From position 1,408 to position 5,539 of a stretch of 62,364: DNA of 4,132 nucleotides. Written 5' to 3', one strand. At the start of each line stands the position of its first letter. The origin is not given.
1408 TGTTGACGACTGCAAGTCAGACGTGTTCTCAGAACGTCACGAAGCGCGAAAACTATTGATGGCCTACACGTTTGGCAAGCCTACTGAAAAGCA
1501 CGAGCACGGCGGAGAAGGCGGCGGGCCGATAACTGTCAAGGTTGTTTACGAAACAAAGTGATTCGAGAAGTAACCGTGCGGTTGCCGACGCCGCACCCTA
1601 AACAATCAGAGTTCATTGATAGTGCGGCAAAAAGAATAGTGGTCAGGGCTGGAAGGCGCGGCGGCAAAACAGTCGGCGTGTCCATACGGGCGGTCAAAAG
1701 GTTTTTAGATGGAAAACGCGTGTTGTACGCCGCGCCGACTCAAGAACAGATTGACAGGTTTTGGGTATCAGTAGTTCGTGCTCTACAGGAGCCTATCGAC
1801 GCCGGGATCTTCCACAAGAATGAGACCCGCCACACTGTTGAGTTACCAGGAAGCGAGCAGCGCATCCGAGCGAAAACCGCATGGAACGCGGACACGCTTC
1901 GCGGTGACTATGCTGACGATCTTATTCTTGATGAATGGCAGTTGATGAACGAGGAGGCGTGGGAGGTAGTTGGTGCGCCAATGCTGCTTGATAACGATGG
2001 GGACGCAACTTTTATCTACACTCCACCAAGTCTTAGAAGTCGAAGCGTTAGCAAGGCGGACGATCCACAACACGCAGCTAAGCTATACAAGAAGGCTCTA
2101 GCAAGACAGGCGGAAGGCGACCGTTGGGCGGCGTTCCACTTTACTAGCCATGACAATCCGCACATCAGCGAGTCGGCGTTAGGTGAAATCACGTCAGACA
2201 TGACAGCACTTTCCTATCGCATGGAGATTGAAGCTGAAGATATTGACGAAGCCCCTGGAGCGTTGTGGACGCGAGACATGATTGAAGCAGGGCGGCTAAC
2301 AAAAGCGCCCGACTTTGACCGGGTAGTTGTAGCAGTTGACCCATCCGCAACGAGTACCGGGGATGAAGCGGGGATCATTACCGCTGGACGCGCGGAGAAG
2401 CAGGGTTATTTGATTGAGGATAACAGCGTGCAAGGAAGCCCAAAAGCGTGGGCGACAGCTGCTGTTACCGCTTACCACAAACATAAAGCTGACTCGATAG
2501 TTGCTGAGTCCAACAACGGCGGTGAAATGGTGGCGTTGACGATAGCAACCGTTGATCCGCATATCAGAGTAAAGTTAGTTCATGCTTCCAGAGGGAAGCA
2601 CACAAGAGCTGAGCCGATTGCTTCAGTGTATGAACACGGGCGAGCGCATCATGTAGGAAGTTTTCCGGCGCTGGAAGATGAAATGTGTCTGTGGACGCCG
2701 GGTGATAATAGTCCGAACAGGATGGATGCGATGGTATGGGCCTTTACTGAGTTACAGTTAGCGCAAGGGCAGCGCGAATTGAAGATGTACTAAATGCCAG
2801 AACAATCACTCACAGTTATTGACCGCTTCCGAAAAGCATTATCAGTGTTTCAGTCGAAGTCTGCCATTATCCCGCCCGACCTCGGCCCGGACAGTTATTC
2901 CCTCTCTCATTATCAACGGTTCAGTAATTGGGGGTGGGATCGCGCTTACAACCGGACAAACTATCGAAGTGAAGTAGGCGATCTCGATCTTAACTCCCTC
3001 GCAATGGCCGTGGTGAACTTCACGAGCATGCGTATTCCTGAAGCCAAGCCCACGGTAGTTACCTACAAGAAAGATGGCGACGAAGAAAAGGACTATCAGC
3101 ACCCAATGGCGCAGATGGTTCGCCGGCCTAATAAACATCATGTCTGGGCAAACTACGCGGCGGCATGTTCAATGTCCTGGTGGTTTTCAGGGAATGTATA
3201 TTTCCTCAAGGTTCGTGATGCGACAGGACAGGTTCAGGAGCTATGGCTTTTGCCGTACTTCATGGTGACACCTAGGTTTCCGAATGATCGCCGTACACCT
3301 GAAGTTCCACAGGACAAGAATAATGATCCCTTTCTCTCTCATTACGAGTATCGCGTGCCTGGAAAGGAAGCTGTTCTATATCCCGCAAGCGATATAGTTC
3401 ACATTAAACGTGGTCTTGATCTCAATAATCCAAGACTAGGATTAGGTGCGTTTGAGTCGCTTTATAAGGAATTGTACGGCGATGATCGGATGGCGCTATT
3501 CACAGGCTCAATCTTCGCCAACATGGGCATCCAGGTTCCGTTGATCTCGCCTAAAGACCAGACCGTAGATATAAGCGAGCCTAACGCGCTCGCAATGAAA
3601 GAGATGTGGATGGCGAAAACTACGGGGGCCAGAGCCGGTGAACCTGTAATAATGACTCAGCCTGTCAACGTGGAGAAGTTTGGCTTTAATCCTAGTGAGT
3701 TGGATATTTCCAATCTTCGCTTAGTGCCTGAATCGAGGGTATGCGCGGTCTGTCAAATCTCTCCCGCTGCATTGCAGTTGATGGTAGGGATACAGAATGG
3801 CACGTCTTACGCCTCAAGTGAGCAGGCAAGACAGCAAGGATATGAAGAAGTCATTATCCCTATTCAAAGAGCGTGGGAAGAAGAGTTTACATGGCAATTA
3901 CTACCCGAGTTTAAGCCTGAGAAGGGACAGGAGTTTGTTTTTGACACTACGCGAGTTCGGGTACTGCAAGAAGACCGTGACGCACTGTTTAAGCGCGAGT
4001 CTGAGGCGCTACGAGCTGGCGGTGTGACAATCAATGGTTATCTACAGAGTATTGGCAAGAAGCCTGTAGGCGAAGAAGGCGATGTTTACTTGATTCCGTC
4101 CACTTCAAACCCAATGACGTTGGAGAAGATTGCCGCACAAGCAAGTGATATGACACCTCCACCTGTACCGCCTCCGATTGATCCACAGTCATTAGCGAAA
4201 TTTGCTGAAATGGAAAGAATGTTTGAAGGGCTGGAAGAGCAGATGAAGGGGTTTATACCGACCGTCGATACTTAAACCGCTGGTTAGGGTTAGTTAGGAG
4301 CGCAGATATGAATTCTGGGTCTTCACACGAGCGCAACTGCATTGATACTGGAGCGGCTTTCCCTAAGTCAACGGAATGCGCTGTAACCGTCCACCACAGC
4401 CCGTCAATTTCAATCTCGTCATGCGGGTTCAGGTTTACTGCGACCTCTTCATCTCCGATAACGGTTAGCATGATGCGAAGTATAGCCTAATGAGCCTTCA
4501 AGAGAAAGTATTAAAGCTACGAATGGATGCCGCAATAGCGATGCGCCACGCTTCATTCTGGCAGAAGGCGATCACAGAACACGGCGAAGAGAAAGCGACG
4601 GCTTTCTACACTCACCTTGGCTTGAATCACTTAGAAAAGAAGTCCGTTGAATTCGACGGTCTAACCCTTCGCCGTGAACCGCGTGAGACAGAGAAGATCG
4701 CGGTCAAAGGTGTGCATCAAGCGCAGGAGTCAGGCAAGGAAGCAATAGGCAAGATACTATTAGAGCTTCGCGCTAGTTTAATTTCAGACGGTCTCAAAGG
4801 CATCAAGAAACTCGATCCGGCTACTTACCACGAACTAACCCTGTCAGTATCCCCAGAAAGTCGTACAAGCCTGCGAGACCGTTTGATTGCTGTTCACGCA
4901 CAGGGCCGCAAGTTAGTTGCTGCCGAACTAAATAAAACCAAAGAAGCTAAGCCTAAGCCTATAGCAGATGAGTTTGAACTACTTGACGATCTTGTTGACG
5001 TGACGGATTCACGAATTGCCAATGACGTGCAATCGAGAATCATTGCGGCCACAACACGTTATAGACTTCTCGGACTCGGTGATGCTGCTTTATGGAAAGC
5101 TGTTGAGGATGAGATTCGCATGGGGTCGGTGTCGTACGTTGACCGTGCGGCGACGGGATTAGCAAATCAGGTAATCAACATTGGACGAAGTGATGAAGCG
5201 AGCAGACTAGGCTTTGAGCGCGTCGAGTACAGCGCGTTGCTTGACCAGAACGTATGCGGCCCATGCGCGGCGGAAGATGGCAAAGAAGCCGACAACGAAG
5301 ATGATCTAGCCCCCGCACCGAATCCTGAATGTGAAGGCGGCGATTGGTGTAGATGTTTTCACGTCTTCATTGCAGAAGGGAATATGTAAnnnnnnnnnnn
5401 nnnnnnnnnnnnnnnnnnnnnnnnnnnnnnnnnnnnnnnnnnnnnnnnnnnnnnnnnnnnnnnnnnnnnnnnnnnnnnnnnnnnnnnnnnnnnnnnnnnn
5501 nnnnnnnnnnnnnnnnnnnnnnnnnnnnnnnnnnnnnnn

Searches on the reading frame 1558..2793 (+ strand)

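Call 45: search_protein_families(library=phrogs, proteins=[window:1558-2793:+])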
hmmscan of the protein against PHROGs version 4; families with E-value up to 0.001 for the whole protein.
window:1558-2793:+ (411 aa): 6 families
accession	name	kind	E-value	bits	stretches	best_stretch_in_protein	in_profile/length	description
phrog_979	-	head and packaging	2.1e-33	116.9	1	230-408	409-608/642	terminase large subunit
phrog_2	-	head and packaging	1.6e-30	107.6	1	10-326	264-542/807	terminase large subunit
phrog_38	-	head and packaging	1e-23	84.9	1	234-403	525-707/760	terminase large subunit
phrog_7579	-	head and packaging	4.9e-07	30.2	1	11-151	4-142/239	terminase large subunit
phrog_675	-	head and packaging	3.6e-05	23.2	1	13-140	44-175/576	terminase large subunit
phrog_5573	-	head and packaging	0.00036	21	1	237-362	65-191/250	terminase large subunit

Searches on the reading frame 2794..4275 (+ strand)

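Call 45: search_protein_families(library=phrogs, proteins=[window:2794-4275:+])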
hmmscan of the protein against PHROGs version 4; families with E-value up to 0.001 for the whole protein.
window:2794-4275:+ (493 aa): 4 families
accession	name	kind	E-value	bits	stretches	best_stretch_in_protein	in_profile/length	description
phrog_2662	-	head and packaging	6.2e-43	148.4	1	48-453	37-435/717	portal protein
phrog_12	-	head and packaging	8.3e-34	118.6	1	90-449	114-439/646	portal protein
phrog_5929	-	head and packaging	3.3e-14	53.8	1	260-445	27-204/228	portal protein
phrog_2271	-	head and packaging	1.4e-06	27.3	1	79-353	64-320/859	portal protein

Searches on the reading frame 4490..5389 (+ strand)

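Call 45: search_protein_families(library=phrogs, proteins=[window:4490-5389:+])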
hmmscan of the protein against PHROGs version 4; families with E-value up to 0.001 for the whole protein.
window:4490-5389:+ (299 aa): 2 families
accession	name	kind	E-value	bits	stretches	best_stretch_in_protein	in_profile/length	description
phrog_595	-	head and packaging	1.6e-08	35.4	1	195-297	200-300/513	head maturation protease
phrog_6577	-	unknown function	8.4e-06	25.3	1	174-295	109-230/1066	-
